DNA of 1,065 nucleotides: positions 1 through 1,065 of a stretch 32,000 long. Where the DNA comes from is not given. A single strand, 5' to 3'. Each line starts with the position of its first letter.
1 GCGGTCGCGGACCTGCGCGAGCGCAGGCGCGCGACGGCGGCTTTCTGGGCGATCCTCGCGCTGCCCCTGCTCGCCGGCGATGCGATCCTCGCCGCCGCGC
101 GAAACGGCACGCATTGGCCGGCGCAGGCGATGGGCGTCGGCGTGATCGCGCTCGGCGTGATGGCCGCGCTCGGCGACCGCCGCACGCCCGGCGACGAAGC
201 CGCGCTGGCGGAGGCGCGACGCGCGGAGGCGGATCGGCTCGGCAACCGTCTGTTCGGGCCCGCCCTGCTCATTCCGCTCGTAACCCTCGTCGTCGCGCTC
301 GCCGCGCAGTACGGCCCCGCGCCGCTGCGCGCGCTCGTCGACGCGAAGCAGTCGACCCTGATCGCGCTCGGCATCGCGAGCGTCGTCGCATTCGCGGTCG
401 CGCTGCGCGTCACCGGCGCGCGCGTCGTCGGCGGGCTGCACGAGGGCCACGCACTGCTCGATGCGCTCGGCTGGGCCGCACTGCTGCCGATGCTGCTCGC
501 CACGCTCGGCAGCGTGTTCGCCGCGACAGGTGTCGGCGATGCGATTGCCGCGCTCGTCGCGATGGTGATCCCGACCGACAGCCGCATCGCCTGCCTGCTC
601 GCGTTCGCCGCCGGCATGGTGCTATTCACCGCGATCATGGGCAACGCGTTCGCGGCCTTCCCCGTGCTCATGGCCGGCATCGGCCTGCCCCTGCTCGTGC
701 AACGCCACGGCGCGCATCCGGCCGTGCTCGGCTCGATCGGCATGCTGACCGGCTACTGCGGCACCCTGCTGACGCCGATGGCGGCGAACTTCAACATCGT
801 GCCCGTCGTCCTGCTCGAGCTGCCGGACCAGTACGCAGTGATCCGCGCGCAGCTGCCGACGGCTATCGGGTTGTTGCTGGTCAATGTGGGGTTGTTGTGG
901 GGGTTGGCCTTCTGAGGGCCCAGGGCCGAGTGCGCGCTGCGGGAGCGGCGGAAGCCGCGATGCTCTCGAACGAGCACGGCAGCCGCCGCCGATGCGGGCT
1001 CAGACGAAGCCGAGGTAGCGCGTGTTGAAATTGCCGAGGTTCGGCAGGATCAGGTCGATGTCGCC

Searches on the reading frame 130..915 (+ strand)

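Call 9: search_protein_families(library=pfam, proteins=[window:130-915:+], max_evalue=0.1)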
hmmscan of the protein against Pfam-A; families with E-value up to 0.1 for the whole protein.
window:130-915:+ (261 aa): 2 families
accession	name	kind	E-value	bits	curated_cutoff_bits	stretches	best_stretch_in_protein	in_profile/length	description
PF06166.18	DUF979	-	9.4e-89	298.1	26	1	1-261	52-307/307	Protein of unknown function (DUF979)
PF08515.17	TGF_beta_GS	-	0.045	13.7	21.3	1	183-192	15-24/28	Transforming growth factor beta type I GS-motif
